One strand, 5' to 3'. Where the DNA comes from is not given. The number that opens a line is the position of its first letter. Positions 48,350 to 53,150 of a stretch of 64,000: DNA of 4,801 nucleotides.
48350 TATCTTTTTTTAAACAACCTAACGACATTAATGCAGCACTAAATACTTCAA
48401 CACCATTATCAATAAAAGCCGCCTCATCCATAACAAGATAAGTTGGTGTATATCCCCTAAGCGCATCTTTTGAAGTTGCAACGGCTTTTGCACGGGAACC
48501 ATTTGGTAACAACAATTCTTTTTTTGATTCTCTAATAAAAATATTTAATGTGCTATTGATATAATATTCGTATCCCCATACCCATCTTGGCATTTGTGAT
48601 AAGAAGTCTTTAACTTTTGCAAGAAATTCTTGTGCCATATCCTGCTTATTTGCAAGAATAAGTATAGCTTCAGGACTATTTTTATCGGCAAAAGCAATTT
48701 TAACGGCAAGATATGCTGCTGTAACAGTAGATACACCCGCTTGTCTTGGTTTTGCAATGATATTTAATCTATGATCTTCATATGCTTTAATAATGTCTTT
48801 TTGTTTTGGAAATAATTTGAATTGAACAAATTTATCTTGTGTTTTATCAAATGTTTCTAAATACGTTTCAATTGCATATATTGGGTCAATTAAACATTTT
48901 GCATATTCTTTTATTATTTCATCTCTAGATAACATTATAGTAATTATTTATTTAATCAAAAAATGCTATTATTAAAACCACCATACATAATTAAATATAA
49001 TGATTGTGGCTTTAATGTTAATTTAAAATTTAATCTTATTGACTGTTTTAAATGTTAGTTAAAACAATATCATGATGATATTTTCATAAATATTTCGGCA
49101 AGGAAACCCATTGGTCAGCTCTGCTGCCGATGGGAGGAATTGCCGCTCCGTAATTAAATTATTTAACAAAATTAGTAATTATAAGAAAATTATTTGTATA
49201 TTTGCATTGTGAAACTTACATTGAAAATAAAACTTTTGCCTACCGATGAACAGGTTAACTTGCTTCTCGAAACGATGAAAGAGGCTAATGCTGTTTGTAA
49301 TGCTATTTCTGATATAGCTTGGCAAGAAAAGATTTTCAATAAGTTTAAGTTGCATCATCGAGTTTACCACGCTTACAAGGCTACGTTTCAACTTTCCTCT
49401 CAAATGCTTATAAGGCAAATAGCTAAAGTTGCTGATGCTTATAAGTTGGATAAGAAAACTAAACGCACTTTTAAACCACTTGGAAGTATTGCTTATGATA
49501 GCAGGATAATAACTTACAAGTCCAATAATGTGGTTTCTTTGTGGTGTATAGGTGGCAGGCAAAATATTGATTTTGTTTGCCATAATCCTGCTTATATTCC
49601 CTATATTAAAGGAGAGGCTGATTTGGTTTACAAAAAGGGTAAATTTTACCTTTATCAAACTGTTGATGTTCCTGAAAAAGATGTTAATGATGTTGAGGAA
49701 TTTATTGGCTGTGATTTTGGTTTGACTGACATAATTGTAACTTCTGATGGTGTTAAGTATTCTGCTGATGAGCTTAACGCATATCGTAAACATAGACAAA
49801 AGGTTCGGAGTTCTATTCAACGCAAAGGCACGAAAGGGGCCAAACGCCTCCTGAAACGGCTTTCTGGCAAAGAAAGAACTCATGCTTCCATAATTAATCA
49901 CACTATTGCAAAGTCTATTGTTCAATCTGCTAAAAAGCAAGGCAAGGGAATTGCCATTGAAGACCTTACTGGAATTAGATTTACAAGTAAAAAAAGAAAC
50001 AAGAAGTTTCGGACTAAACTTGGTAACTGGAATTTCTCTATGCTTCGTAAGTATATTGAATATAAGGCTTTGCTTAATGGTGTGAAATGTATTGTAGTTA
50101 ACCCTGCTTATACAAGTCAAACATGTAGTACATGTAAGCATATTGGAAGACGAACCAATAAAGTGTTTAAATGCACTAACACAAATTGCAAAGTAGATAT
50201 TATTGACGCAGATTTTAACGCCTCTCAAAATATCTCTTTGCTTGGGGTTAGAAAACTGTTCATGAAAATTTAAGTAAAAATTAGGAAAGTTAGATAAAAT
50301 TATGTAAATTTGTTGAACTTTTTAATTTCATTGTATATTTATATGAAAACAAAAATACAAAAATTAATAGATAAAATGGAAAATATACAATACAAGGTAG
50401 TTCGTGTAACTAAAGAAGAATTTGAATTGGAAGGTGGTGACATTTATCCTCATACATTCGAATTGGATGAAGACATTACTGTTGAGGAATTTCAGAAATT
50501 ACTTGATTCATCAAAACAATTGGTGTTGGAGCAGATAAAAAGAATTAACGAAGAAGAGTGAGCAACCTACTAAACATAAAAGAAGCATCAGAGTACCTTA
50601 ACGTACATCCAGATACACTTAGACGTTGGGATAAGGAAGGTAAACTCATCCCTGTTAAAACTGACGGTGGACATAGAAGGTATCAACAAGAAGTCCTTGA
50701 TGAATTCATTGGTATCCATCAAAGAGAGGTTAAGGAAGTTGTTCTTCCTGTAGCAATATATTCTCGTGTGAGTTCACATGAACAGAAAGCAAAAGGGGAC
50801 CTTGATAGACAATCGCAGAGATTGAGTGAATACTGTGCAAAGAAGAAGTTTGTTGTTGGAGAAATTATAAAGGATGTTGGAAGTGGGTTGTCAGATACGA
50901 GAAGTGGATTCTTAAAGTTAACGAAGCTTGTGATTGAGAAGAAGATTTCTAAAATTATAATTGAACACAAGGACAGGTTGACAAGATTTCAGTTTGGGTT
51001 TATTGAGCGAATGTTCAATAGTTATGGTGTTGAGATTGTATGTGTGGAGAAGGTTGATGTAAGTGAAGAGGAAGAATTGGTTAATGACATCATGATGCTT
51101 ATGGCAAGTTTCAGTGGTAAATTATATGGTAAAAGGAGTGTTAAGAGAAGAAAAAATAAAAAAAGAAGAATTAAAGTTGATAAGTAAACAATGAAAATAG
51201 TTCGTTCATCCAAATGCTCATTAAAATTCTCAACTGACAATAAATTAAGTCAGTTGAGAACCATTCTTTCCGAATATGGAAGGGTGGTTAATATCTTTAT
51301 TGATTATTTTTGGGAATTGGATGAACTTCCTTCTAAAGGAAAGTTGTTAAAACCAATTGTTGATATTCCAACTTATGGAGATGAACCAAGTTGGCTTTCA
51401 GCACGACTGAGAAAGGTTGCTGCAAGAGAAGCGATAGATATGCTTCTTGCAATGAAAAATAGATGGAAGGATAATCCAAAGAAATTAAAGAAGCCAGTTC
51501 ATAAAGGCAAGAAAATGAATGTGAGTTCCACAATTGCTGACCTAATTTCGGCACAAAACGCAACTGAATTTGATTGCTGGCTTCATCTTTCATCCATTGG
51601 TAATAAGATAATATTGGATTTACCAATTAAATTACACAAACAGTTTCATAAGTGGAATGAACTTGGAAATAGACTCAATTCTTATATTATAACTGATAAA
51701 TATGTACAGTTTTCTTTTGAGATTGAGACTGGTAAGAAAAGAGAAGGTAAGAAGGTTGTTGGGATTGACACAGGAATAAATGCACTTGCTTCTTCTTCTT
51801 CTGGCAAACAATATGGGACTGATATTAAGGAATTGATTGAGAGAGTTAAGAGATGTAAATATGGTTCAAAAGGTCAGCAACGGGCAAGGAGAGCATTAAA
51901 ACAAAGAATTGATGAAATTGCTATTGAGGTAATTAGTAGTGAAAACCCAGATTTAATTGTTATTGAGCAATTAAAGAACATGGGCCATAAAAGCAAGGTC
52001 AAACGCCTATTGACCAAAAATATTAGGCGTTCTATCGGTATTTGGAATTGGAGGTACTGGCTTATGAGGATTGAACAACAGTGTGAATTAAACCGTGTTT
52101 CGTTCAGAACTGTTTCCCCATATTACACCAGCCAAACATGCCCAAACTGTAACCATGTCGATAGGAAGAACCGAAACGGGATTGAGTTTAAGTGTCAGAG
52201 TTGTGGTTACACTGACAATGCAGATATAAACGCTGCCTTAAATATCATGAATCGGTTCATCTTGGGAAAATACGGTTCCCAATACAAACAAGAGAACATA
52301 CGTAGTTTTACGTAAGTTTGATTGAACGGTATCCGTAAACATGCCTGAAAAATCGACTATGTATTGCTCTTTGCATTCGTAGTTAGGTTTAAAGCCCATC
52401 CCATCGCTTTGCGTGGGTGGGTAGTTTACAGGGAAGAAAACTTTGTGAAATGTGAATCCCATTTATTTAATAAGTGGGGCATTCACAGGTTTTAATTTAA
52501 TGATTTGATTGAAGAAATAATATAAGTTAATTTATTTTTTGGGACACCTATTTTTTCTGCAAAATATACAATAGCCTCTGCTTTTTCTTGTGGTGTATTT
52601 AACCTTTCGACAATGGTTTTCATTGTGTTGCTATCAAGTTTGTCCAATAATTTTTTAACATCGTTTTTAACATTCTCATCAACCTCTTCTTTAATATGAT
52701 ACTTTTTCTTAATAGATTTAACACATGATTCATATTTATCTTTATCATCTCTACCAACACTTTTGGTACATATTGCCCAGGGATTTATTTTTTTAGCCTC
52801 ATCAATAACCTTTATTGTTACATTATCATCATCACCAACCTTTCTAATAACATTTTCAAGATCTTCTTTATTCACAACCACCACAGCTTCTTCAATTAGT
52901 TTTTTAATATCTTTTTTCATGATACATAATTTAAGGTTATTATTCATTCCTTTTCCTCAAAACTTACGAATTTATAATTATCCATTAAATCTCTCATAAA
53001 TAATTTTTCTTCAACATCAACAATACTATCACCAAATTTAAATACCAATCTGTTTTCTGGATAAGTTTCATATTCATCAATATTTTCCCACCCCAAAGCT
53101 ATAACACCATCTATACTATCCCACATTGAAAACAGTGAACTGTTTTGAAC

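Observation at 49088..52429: Nested RNA-guided transposons: an IS607 inserted into the tnpB 3' end/omegaRNA of an IS200/IS605 element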

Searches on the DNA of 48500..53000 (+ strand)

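Call 4: search_rna_families(source=window, start=48500, end=53000, threshold=evalue, max_evalue=1, show_alignments=3)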
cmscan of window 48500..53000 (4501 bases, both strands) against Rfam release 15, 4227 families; matches with E-value up to 1: 0.
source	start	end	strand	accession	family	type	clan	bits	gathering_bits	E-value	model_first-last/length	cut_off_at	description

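Call 6: search_dna_similar(query=window:49000-52500:+, collection=phages, mode=distant, max_rows=25)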
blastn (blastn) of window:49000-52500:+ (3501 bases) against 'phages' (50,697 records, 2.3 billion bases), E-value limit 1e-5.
No match.

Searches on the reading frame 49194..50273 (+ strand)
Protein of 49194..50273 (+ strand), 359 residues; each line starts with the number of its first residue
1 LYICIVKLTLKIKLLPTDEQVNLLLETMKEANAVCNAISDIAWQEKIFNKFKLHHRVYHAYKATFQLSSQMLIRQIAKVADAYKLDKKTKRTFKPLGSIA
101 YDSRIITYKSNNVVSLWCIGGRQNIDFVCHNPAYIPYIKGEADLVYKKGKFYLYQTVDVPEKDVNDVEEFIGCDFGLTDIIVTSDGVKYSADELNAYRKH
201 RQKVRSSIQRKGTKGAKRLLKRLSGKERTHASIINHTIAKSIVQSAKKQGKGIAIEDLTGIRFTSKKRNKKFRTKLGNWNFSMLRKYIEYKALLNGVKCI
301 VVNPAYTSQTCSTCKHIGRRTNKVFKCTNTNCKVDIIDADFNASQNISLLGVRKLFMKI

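Call 3: search_protein_families(library=pfam, proteins=[window:49194-50273:+], max_evalue=0.01)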
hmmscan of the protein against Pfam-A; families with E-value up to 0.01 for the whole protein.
window:49194-50273:+ (359 aa): 2 families
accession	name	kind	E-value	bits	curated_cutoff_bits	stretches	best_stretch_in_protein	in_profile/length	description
PF07282.18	Cas12f1-like_TNB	-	5.5e-19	68.5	26.3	1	281-347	1-60/60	Cas12f1-like, TNB domain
PF01385.25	OrfB_IS605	-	0.0015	19.2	30.5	1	158-258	5-111/120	Probable transposase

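Call 7: find_related_loci(query=window:49194-50247:+, collection=viral_contigs, flank=4000)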
Query window:49194-50247:+ (351 aa) in viral_contigs; peptide patterns used: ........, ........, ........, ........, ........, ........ (x = any residue, [..] = any of these).
119 stretches matched a pattern; 110 encode a relative of the query (tblastn E <= 1e-3); the best 80 are kept; 80 distinct loci.
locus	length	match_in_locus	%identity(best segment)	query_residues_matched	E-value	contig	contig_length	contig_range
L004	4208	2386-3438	80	1-351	0e+0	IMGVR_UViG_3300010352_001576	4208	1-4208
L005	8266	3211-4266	80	1-349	0e+0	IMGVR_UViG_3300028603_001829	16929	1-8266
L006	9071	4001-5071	76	2-351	0e+0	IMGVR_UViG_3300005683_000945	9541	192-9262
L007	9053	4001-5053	76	1-351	0e+0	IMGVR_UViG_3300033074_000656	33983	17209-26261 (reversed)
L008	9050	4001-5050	76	2-351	0e+0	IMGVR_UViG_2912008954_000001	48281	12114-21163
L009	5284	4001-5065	76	1-351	0e+0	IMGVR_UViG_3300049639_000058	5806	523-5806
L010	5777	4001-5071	76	2-351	0e+0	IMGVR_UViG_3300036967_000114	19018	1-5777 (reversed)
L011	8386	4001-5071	76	2-351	0e+0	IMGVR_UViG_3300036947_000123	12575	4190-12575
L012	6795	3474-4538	76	1-351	0e+0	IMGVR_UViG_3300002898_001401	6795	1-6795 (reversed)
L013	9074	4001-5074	74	1-351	0e+0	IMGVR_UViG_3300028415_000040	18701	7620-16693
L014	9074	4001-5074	74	1-351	0e+0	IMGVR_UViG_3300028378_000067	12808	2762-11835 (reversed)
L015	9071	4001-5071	75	2-351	0e+0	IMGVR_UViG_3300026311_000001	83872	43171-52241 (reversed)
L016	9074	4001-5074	74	1-351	0e+0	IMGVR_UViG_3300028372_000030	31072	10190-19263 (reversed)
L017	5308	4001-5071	73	2-351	0e+0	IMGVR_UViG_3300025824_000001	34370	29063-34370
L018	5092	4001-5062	75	2-351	0e+0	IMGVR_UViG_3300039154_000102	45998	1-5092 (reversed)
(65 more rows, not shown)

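Call 25: search_protein_families(library=phrogs, proteins=[window:49209-50273:+], max_evalue=0.01)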
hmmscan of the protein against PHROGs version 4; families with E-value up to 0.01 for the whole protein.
window:49209-50273:+ (354 aa): 5 families
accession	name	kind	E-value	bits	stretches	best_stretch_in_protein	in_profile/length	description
phrog_506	-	integration and excision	7.6e-41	141.5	1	1-350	6-368/403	transposase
phrog_12300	-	integration and excision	5.2e-35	122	1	142-343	38-238/286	transposase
phrog_16792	-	unknown function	1.1e-08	36.5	1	200-332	8-148/180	-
phrog_17087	-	unknown function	1.6e-07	32.6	1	224-349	12-135/141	-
phrog_13964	-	integration and excision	3.1e-06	27.9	1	143-212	155-221/237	transposase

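Call 40: search_solved_structures(query=window:49209-50273:+, max_evalue=0.01, show_alignments=2)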
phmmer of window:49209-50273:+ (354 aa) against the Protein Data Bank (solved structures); distinct sequences matched with E-value up to 0.01: 20.
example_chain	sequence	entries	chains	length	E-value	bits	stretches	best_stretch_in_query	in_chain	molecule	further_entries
9nzq_A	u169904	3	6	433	8.3e-22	81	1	131-353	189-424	Cas12f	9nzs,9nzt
9nzo_B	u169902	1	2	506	8.2e-18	67.9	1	198-329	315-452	Cas12f Effector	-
9nzr_A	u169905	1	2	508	8.2e-18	67.8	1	198-329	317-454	Cas12f Nuclease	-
8j12_A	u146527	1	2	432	1.6e-16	63.6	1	142-351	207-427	Transposase IS605 OrfB C-terminal domain-containing protein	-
8j1j_A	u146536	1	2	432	8.4e-16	61.2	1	142-351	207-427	Transposase IS605 OrfB C-terminal domain-containing protein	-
8j3r_A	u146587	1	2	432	1.3e-15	60.6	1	142-351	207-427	Transposase IS605 OrfB C-terminal domain-containing protein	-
7wju_A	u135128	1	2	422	1.7e-15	60.2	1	142-351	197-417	OrfB_Zn_ribbon domain-containing protein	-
8dzj_A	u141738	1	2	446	2.2e-15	59.9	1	142-351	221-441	OrfB_Zn_ribbon domain-containing protein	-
9i8y_A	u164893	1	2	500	2.5e-15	59.7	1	133-323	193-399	CRISPR-associated endodeoxyribonuclease Cas12f1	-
8hr5_A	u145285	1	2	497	2.8e-14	56.2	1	193-344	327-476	Transposase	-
9nzp_A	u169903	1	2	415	2.1e-12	50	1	193-343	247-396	IS200/IS605 family element transposase accessory protein TnpB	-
7l48_A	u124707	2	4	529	4.4e-06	29.3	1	129-343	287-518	Cas12f | Cas12f1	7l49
8bf8_A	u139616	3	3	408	2.4e-05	26.9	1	166-342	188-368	RNA-guided DNA endonuclease TnpB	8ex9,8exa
8h1j_A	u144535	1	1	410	2.4e-05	26.8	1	166-342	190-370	RNA-guided DNA endonuclease TnpB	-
7c7l_A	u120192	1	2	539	2.7e-05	26.7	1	195-343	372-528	CRISPR-associated protein Cas14a.1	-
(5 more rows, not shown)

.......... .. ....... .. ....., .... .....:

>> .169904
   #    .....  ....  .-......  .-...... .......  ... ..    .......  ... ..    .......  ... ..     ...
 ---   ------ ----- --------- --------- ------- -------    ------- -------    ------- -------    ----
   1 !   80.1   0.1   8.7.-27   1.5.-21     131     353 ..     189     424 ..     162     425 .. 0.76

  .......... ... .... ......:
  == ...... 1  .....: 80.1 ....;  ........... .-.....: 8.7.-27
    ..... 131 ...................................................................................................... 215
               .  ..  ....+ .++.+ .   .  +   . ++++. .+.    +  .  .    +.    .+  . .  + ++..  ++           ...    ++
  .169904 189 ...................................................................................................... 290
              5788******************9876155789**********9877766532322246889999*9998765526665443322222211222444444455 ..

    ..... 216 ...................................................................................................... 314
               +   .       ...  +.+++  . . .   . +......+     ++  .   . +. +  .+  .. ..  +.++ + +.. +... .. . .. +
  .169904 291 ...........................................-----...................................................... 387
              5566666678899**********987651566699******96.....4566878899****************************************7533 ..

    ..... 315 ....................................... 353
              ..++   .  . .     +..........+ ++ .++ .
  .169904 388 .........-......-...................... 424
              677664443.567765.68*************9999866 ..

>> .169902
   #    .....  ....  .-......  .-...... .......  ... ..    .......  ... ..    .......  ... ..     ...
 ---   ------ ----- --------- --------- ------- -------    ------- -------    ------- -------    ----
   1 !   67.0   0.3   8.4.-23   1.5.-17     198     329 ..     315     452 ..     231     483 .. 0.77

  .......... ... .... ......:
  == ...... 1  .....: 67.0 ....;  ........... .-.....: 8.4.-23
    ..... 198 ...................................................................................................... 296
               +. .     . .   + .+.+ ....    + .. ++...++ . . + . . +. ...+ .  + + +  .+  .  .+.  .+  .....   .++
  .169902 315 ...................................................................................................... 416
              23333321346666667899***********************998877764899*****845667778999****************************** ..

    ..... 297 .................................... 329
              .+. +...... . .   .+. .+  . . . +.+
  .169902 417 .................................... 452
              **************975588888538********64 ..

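Call 51: find_related_loci(query=window:49209-50247:+, collection=genome_contigs, flank=2500)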
Query window:49209-50247:+ (346 aa) in genome_contigs; peptide patterns used: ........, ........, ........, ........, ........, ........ (x = any residue, [..] = any of these).
135 stretches matched a pattern; 76 encode a relative of the query (tblastn E <= 1e-3); 76 distinct loci.
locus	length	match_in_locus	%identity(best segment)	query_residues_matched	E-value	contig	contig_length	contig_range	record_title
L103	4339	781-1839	83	1-346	0e+0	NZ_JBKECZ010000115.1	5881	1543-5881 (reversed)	MAG: Mycobacterium sp. isolate VLC_033 k251_2915714, whole genome shotgun sequence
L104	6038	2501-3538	82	1-346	0e+0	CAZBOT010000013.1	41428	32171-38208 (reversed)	MAG TPA_asm: uncultured Candidatus Saccharibacteria bacterium isolate SRP329715_co1_191 genome assembly, contig: NODE_12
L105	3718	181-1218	78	1-346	0e+0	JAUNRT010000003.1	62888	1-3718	MAG: Weeksellaceae bacterium isolate S3R_St_34 NODE_118_length_62888_cov_48.045740, whole genome shotgun sequence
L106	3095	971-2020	78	1-346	0e+0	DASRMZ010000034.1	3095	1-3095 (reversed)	MAG TPA_asm: Thermoclostridium sp. isolate SMAG_U10229 k141_677446, whole genome shotgun sequence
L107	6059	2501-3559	74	1-346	0e+0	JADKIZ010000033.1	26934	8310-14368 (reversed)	MAG: Flavobacteriales bacterium isolate Skiv_18-Q3-R9-52_MAXAC.254 tig00051733-10-265900, whole genome shotgun sequence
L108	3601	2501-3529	73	1-346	8e-180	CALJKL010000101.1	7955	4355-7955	MAG TPA_asm: uncultured Flavobacteriales bacterium isolate SRR6231180_bin.99_CONCOCT_v1.1_MAG genome assembly, contig: E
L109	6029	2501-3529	76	1-346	4e-171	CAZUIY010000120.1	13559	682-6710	MAG TPA_asm: uncultured Gemmatimonadales bacterium isolate binchicken_co31_349 genome assembly, contig: k141_1545770, wh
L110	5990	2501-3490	72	1-346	7e-166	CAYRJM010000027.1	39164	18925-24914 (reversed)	MAG TPA_asm: uncultured Chitinophagaceae bacterium isolate SRP187154_co1_302 genome assembly, contig: NODE_850_length_39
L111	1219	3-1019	71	5-346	0e+0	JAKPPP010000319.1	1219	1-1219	MAG: Bacteroidota bacterium isolate JPNA_maxbin.133 k141_1048343, whole genome shotgun sequence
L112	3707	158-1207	68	1-346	4e-163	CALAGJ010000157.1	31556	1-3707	MAG TPA_asm: uncultured Parafilimonas sp. isolate SRR6231171_bin.19_CONCOCT_v1.1_MAG genome assembly, contig: ERZ650309.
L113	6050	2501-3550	66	1-346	1e-158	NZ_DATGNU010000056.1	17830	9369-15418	MAG: Galbibacter sp. isolate SMAG_U10351 k141_2696777, whole genome shotgun sequence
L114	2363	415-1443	60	1-346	5e-151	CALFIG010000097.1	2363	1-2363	MAG TPA_asm: uncultured Flavobacterium sp. isolate SRR6231180_bin.26_CONCOCT_v1.1_MAG genome assembly, contig: ERZ650252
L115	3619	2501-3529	58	1-346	3e-135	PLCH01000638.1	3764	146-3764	MAG: Chitinophagaceae bacterium isolate palsa_954 73.20111000_P3M.131_contig_21832, whole genome shotgun sequence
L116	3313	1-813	70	73-346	2e-119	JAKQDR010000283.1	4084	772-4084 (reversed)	MAG: bacterium isolate USDE_maxbin.060 k141_368023, whole genome shotgun sequence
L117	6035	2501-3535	51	1-346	8e-117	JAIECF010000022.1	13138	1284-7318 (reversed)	MAG: Muribaculaceae bacterium isolate SC0385_S15_5 SC0385_S15_5_contig_22, whole genome shotgun sequence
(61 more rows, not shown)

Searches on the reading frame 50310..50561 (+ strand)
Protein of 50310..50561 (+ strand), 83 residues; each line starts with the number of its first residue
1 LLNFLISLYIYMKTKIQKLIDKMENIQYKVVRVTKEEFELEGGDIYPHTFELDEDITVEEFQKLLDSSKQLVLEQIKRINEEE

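Call 3: search_protein_families(library=pfam, proteins=[window:50310-50561:+], max_evalue=0.01)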
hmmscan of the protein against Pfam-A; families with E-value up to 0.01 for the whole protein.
window:50310-50561:+ (83 aa): 0 families

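Call 24: search_protein_families(library=pfam, proteins=[window:50343-50561:+], max_evalue=0.01)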
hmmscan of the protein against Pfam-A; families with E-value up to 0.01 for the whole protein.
window:50343-50561:+ (72 aa): 0 families

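Call 25: search_protein_families(library=phrogs, proteins=[window:50343-50561:+], max_evalue=0.01)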
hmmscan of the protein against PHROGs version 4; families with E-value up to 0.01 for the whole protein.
window:50343-50561:+ (72 aa): 0 families

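Call 47: find_homologous_proteins(query=window:50343-50561:+, max_evalue=0.001)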
Query window:50343-50561:+ (72 aa): 75 proteins with E <= 0.001 among 77 candidates.
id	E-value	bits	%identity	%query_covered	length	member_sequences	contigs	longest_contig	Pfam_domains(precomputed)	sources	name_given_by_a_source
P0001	1.1e-36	141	100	100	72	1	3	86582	-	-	-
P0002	9.6e-32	125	90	100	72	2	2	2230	-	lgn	-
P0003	1.2e-31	125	90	100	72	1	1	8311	-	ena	-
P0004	1.6e-31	125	90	100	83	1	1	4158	-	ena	-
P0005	1.6e-31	125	90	100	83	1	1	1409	-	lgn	-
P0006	3.0e-31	124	86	99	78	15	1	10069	-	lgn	-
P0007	4.0e-31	123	90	99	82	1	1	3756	-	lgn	-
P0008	4.0e-31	123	90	99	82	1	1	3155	-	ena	-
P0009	6.5e-30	120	88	100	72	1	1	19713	-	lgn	-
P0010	1.4e-28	115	85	100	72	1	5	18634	-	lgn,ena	-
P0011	4.5e-28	114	80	99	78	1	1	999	-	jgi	-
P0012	8.8e-28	113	81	96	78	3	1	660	-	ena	-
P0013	2.3e-27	112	80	97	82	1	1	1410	-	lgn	-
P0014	7.1e-26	107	78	100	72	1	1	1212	-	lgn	-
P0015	2.9e-23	99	72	99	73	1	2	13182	-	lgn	-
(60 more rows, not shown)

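Call 48: find_encoding_contigs(protein=P0001, flank=4000, max_places=6)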
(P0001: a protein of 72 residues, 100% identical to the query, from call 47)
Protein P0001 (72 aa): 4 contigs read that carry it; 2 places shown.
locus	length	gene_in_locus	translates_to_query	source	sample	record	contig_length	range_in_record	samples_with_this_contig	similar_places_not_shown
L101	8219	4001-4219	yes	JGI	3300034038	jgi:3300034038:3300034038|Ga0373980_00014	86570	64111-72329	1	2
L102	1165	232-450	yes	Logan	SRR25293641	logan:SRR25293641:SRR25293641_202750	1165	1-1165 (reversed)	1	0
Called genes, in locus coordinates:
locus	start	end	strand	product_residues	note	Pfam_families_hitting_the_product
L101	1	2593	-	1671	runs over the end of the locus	PF03237:Terminase_6N (weak), PF14890:Intein_splicing, PF14528:LAGLIDADG_3 (faint), PF14890:Intein_splicing (weak)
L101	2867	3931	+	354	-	PF07282:Cas12f1-like_TNB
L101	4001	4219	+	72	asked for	-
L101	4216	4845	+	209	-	PF00376:MerR, PF12728:HTH_17, PF13411:MerR_1, PF00239:Resolvase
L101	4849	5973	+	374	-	PF07282:Cas12f1-like_TNB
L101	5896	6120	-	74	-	-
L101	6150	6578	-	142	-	-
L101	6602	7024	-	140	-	-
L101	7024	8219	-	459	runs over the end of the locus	-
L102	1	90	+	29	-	?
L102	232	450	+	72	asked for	-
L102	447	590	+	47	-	PF12728:HTH_17, PF13411:MerR_1, PF00376:MerR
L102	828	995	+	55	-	-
